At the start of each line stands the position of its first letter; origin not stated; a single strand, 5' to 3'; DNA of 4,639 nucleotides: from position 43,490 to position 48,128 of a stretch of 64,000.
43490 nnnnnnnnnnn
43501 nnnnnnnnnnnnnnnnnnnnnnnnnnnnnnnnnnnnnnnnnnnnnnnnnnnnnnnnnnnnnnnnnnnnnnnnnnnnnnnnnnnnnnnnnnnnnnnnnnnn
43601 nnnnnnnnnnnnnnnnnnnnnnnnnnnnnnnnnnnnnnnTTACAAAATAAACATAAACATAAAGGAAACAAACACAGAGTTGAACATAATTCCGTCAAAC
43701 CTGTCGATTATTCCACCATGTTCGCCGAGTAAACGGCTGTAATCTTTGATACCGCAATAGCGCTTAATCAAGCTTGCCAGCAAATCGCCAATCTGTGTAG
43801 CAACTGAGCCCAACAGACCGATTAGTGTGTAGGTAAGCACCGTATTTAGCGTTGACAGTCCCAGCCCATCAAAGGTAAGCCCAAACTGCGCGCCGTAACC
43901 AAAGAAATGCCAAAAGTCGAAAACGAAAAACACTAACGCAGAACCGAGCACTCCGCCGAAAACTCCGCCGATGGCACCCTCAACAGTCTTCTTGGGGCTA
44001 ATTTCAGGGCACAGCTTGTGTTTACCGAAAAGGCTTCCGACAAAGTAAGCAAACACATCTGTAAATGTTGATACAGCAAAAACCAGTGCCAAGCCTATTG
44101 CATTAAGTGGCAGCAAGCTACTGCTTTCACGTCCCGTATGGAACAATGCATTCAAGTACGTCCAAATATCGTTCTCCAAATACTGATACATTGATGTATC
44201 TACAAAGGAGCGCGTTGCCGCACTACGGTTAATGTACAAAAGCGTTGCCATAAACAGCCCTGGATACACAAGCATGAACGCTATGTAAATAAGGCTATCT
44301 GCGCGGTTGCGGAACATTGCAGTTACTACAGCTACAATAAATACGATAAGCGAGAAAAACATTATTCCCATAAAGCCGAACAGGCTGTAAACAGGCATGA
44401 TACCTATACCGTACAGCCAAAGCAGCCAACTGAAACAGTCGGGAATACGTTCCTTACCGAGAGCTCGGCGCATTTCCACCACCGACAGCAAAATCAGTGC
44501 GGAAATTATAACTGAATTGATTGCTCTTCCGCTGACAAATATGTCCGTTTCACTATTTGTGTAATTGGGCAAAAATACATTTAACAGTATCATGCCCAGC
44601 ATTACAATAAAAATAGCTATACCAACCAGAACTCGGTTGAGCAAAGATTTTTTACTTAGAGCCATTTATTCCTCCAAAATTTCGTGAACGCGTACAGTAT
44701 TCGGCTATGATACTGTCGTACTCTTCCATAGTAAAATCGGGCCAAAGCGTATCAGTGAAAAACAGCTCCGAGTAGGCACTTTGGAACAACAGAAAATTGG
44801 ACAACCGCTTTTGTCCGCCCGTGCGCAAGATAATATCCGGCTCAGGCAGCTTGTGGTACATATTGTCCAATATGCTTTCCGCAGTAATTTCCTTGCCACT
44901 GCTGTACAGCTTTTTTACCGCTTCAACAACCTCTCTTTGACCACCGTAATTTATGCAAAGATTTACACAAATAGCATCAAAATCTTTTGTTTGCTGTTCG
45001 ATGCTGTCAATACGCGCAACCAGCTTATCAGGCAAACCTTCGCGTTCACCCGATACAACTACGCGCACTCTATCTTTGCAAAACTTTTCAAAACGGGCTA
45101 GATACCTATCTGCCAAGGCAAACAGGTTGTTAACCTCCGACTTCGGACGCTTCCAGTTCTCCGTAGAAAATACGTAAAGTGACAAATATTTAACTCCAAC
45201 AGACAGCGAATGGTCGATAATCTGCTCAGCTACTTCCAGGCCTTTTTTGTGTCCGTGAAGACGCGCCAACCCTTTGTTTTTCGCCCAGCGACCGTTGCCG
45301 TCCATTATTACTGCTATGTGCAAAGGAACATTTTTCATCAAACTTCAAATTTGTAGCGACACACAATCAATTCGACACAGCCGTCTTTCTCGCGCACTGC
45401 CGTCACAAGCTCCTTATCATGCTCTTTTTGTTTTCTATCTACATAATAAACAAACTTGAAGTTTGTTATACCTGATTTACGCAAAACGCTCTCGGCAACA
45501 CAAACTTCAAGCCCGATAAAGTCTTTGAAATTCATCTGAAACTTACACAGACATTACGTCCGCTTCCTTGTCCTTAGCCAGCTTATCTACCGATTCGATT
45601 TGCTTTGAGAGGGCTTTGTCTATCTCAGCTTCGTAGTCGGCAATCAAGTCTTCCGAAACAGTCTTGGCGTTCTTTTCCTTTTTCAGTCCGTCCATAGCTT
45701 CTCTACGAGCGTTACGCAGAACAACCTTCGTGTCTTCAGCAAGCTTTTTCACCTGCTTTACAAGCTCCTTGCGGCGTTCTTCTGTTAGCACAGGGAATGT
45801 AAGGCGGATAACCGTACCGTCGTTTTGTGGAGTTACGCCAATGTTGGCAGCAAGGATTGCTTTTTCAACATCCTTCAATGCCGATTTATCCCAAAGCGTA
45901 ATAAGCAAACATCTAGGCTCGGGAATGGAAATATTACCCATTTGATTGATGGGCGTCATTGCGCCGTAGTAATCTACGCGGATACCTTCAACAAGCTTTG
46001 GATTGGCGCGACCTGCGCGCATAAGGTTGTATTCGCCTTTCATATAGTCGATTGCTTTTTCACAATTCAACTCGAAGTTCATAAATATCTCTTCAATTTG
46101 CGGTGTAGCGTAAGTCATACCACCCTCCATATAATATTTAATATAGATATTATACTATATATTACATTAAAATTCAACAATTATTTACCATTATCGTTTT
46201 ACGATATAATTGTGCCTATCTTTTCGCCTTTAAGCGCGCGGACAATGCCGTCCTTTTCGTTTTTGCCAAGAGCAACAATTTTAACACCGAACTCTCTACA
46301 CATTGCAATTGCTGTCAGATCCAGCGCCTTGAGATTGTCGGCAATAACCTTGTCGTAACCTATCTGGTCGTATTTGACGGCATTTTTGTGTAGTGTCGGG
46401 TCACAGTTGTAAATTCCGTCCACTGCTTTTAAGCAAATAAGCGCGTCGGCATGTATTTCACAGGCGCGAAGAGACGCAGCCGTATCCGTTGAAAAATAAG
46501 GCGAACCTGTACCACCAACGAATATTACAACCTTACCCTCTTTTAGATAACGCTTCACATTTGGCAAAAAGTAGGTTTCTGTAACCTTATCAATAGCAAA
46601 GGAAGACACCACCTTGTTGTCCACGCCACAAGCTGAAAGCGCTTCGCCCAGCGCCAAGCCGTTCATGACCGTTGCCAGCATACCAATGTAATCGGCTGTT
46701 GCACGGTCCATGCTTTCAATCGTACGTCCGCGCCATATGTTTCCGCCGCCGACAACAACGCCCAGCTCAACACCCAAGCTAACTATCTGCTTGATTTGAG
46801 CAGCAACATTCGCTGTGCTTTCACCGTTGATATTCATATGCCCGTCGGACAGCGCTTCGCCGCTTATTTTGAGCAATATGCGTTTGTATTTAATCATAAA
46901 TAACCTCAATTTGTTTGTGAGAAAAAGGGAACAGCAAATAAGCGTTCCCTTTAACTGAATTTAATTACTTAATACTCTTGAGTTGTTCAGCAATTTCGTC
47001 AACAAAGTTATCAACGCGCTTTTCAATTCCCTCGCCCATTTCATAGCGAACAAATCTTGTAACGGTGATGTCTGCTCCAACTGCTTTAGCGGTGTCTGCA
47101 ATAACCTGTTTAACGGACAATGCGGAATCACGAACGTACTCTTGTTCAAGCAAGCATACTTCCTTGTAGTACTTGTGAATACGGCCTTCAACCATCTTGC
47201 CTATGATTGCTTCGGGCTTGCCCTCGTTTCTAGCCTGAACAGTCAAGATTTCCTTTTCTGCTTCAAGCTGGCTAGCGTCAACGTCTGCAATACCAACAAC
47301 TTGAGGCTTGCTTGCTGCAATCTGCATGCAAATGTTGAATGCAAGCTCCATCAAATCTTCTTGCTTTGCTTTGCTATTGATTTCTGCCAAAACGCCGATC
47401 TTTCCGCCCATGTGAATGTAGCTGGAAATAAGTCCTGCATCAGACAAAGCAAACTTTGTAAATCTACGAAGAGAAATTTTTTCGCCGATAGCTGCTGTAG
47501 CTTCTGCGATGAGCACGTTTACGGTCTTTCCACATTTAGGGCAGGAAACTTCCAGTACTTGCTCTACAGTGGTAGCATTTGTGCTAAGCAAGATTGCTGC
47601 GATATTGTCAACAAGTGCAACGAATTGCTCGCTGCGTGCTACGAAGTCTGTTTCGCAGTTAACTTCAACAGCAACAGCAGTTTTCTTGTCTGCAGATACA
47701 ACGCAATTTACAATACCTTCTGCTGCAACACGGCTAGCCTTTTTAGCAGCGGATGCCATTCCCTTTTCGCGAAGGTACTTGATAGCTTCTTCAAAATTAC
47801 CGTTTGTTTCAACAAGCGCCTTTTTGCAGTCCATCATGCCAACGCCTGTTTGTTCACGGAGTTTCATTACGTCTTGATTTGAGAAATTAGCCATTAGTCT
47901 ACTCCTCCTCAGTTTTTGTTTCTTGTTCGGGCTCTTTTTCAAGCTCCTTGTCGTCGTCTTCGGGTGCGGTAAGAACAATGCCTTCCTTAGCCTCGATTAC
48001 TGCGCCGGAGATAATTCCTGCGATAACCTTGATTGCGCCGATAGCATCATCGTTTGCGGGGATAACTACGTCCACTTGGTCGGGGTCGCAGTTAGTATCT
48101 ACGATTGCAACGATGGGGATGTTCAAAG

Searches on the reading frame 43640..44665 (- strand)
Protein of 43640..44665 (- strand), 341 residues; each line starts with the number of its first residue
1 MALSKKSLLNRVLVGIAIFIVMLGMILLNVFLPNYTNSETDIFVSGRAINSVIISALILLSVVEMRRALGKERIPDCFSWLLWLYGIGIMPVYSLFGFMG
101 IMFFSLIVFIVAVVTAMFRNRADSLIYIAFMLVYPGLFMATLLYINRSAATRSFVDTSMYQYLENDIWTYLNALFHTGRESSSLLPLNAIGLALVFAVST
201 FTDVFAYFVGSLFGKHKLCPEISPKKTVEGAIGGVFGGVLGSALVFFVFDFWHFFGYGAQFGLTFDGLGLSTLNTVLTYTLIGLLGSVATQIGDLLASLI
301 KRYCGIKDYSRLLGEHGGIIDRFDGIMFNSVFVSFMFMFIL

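Call 75: search_protein_families(library=pfam, proteins=[window:43640-44665:-])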
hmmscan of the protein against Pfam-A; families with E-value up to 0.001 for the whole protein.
window:43640-44665:- (341 aa): 1 family
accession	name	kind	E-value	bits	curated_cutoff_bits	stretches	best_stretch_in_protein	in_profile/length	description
PF01148.25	CTP_transf_1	-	1.1e-38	134.1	24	1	43-338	18-262/264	Cytidylyltransferase family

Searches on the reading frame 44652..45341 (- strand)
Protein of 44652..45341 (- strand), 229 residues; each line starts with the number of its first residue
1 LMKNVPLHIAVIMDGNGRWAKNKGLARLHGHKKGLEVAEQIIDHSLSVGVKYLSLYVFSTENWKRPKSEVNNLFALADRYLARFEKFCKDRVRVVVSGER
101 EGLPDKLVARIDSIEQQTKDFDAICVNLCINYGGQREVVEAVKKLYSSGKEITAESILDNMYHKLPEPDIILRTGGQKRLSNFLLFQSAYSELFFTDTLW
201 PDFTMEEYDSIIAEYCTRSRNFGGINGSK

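Call 75: search_protein_families(library=pfam, proteins=[window:44652-45341:-])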
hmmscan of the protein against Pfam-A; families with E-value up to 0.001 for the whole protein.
window:44652-45341:- (229 aa): 1 family
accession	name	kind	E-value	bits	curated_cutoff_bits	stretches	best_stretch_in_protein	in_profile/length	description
PF01255.24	Prenyltransf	-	1.5e-74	250.7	27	1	12-223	1-219/219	Putative undecaprenyl diphosphate synthase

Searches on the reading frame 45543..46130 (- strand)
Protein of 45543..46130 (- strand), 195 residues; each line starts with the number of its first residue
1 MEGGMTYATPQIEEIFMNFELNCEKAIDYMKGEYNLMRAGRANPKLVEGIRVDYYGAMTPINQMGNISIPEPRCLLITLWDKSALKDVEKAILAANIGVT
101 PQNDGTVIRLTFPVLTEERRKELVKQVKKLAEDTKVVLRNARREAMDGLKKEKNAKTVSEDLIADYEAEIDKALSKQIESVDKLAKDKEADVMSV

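Call 55: search_protein_families(library=pfam, proteins=[window:45543-46130:-], max_evalue=0.01)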
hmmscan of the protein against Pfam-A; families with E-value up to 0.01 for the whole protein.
window:45543-46130:- (195 aa): 1 family
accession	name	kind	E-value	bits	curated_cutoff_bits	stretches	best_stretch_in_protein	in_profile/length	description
PF01765.24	RRF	-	1.8e-60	204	29.7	1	31-193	2-164/164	Ribosome recycling factor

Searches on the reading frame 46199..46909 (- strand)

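Call 55: search_protein_families(library=pfam, proteins=[window:46199-46909:-], max_evalue=0.01)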
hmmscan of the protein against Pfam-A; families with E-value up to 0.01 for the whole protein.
window:46199-46909:- (236 aa): 1 family
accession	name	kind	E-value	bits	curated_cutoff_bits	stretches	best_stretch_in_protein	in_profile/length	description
PF00696.33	AA_kinase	-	2.5e-32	112.9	24.9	1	9-211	1-230/234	Amino acid kinase family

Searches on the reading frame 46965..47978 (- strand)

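Call 75: search_protein_families(library=pfam, proteins=[window:46965-47978:-])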
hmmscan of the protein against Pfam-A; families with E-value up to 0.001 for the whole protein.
window:46965-47978:- (337 aa): 2 families
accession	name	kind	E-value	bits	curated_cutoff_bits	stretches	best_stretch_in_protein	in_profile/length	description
PF00889.24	EF_TS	-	3.9e-69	232.8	27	1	101-316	1-204/204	Elongation factor TS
PF25025.1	EF-Ts_N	-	6e-06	26.6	33.2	1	29-72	9-53/60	Elongation factor Ts, mitochondrial, N-terminal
